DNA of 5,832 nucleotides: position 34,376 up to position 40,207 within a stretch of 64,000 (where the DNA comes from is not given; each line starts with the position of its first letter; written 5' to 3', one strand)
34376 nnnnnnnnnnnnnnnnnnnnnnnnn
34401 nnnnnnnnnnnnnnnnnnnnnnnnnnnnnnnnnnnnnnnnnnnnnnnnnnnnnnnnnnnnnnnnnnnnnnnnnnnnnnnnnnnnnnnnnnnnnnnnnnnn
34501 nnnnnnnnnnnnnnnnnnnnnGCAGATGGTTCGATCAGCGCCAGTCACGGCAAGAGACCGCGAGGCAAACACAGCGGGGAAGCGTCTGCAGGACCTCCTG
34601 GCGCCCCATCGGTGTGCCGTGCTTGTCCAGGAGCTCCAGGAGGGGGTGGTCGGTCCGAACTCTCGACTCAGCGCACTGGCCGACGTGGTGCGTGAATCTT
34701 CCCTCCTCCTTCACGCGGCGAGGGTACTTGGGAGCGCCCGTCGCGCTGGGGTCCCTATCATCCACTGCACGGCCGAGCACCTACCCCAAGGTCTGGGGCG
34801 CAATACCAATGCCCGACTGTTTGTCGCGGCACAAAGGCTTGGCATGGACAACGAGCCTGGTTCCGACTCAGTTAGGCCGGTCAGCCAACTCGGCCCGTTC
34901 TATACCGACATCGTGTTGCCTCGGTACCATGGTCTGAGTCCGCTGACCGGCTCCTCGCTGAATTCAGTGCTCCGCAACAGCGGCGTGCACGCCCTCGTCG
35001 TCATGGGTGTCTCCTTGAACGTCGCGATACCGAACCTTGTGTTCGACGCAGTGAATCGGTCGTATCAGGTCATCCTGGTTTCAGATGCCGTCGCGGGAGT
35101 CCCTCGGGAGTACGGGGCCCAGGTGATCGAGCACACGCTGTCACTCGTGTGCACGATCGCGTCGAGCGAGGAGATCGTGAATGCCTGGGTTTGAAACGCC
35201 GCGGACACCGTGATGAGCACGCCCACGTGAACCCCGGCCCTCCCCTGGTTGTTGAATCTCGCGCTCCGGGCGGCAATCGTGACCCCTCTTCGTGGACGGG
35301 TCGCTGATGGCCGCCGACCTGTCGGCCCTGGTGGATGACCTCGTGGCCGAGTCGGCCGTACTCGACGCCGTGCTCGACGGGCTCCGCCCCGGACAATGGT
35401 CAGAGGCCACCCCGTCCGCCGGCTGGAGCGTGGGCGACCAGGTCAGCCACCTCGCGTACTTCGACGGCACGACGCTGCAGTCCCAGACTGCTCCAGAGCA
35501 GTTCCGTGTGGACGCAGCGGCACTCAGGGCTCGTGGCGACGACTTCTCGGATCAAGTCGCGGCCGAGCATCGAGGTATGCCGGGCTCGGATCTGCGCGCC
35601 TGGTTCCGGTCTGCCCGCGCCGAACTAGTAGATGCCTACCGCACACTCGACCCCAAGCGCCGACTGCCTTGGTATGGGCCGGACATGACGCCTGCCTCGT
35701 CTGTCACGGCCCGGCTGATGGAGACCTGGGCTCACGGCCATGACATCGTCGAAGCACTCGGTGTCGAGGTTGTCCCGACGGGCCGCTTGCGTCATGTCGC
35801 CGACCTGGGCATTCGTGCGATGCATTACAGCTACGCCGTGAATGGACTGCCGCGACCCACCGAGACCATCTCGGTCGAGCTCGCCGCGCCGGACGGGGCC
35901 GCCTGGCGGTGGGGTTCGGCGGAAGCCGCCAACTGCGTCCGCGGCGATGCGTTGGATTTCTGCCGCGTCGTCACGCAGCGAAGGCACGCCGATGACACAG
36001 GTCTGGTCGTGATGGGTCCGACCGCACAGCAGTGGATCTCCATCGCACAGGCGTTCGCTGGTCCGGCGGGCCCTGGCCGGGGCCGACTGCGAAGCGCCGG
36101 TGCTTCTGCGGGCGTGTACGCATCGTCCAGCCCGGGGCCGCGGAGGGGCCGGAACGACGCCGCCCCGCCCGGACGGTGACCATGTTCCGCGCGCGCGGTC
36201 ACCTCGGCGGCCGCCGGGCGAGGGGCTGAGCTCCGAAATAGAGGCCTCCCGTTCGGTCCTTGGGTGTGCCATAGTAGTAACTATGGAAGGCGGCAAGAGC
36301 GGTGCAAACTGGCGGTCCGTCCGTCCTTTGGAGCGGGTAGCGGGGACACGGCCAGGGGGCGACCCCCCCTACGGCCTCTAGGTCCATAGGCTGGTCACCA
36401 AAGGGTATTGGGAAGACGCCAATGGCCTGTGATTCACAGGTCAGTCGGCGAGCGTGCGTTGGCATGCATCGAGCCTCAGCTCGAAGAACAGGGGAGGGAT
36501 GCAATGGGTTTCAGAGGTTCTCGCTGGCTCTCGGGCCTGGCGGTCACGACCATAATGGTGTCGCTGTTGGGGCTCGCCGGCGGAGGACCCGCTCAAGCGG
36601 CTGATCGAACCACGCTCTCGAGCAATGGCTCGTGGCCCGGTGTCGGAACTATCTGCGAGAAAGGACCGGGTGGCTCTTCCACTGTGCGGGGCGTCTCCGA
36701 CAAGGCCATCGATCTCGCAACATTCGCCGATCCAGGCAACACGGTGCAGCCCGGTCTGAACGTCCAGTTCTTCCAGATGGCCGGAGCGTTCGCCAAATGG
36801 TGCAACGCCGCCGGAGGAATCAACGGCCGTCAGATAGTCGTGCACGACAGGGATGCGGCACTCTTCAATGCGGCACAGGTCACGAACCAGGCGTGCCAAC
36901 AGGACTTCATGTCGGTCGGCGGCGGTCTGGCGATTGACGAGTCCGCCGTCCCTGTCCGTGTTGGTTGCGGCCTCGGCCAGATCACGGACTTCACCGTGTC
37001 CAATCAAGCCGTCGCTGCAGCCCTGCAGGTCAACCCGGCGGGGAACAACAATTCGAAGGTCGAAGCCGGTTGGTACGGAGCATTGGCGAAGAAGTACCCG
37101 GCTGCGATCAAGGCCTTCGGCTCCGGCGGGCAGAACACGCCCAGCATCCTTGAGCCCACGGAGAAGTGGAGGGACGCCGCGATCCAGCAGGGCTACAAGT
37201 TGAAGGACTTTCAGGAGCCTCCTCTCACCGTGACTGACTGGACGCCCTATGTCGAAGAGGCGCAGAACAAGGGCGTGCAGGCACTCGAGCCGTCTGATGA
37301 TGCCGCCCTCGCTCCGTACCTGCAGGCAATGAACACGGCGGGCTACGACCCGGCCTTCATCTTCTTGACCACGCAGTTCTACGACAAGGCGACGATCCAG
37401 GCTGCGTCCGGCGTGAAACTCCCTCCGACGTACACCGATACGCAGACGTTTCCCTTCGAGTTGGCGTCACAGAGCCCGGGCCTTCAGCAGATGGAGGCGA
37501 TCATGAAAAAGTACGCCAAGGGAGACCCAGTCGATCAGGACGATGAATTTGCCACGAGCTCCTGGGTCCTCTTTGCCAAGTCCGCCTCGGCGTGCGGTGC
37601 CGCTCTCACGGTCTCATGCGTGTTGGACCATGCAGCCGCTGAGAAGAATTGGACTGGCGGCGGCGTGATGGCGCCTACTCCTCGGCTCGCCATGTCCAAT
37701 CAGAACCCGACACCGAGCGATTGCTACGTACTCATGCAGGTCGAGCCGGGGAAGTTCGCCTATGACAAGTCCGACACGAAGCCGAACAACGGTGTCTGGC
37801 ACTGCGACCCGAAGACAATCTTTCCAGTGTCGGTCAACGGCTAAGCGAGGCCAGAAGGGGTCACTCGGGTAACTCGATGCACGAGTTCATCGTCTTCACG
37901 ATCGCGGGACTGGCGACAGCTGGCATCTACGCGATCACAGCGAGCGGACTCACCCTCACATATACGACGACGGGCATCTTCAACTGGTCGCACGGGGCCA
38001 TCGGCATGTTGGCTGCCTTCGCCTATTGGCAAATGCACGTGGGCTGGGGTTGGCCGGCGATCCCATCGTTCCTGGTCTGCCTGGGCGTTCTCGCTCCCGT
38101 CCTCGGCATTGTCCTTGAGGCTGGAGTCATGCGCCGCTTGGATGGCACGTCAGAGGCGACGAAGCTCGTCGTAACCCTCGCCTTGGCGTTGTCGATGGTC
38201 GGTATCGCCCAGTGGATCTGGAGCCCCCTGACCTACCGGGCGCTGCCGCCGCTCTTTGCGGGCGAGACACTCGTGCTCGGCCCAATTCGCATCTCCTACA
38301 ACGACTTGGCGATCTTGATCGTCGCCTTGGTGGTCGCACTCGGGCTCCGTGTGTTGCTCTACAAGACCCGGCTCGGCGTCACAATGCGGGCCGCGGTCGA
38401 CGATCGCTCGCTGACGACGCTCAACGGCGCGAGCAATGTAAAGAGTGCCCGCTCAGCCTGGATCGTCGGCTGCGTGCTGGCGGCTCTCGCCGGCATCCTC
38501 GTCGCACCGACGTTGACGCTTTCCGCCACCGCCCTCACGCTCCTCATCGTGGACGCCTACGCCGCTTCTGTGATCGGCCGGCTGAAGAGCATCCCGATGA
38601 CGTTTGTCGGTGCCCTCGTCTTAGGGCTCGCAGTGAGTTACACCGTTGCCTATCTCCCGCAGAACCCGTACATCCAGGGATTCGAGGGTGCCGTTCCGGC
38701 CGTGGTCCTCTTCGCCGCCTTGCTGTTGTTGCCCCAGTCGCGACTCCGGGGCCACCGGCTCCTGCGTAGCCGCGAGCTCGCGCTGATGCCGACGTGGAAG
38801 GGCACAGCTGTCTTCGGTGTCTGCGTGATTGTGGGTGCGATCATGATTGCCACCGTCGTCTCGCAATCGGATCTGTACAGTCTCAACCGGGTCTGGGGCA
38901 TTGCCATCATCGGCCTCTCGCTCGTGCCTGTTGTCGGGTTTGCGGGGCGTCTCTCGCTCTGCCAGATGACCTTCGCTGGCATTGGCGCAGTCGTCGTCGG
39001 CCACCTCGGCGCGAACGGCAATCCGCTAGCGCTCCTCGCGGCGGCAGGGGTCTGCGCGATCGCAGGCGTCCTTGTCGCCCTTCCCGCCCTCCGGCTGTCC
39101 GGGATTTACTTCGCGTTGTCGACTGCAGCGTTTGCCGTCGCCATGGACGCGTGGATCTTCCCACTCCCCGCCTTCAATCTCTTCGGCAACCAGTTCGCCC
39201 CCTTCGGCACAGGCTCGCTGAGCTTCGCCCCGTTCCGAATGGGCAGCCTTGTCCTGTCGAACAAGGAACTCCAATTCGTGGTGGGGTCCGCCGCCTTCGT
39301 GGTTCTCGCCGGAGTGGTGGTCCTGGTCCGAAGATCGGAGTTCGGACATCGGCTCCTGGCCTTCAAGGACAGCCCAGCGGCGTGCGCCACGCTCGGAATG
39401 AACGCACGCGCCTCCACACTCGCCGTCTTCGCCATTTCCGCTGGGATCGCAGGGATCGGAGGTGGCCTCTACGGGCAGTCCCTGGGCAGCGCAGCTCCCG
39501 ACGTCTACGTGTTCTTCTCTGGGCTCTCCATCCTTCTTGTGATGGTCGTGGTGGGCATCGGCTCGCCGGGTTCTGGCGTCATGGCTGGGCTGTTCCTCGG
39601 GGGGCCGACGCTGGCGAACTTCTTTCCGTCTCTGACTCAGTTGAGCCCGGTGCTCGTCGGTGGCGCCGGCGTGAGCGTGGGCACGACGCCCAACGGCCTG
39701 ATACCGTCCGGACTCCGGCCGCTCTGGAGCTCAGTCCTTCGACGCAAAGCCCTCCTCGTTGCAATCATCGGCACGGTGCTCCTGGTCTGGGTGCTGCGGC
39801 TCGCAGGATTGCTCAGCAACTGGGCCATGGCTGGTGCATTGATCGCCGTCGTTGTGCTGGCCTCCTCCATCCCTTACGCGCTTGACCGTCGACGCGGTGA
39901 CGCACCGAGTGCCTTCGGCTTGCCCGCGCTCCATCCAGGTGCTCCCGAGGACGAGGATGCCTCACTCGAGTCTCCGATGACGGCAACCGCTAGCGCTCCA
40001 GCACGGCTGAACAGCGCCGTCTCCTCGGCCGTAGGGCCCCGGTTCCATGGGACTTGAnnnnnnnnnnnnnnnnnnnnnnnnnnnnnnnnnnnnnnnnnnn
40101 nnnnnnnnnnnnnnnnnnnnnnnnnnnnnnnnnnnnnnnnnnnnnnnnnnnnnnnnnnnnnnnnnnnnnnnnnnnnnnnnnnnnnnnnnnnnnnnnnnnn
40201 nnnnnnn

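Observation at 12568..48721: Seven copies of an AT-rich 18-bp palindrome define a putative multi-operon regulon across the catabolic island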

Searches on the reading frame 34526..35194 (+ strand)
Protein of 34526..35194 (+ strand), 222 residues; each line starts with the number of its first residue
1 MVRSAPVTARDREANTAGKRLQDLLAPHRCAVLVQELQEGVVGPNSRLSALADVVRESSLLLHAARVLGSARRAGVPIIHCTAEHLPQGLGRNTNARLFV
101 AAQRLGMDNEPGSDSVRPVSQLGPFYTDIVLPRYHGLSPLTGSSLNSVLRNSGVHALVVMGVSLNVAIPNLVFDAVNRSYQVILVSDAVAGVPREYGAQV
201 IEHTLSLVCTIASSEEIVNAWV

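Call 7: search_protein_families(library=pfam, proteins=[window:34526-35194:+])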
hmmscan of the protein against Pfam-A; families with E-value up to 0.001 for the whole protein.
window:34526-35194:+ (222 aa): 1 family
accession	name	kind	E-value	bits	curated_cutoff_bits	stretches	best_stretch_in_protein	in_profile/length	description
PF00857.26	Isochorismatase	-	8.1e-22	78.6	27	1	30-215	1-174/175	Isochorismatase domain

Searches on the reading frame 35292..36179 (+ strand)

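Call 7: search_protein_families(library=pfam, proteins=[window:35292-36179:+])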
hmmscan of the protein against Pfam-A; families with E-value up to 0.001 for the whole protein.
window:35292-36179:+ (295 aa): 2 families
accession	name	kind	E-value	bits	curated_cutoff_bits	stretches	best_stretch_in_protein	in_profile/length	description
PF11716.13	MDMPI_N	-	3.7e-27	96.2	24.2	1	19-152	3-139/140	Mycothiol maleylpyruvate isomerase N-terminal domain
PF12867.12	DinB_2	-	6.9e-07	30.2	24.8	1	20-149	5-125/128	DinB superfamily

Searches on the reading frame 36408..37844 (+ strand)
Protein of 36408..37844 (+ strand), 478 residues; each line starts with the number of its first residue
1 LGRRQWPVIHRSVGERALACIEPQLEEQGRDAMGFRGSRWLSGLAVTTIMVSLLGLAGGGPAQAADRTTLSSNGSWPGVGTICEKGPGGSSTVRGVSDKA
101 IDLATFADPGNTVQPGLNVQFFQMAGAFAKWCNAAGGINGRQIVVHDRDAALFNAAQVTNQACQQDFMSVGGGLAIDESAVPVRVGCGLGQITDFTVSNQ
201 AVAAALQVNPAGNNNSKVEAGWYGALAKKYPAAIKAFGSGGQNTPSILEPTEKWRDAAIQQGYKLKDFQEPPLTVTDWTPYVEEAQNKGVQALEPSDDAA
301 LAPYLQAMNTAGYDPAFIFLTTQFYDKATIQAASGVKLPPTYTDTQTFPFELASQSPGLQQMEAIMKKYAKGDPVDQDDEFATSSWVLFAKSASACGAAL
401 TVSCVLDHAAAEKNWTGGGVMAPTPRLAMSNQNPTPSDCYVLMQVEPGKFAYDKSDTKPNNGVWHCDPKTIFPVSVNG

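Call 7: search_protein_families(library=pfam, proteins=[window:36408-37844:+])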
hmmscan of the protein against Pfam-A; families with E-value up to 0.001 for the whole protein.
window:36408-37844:+ (478 aa): 1 family
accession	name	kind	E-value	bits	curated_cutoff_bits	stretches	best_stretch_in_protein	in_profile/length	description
PF13458.12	Peripla_BP_6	-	6e-17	62.8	31.7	1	234-446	135-339/343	Periplasmic binding protein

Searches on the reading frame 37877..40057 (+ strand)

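Call 8: search_protein_families(library=pfam, proteins=[window:37877-40057:+])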
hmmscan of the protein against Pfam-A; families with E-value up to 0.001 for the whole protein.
window:37877-40057:+ (726 aa): 1 family
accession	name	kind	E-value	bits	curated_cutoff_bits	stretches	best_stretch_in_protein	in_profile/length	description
PF02653.21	BPD_transp_2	-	5.4e-39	134.4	26.8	2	9-281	3-268/269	Branched-chain amino acid transport system / permease component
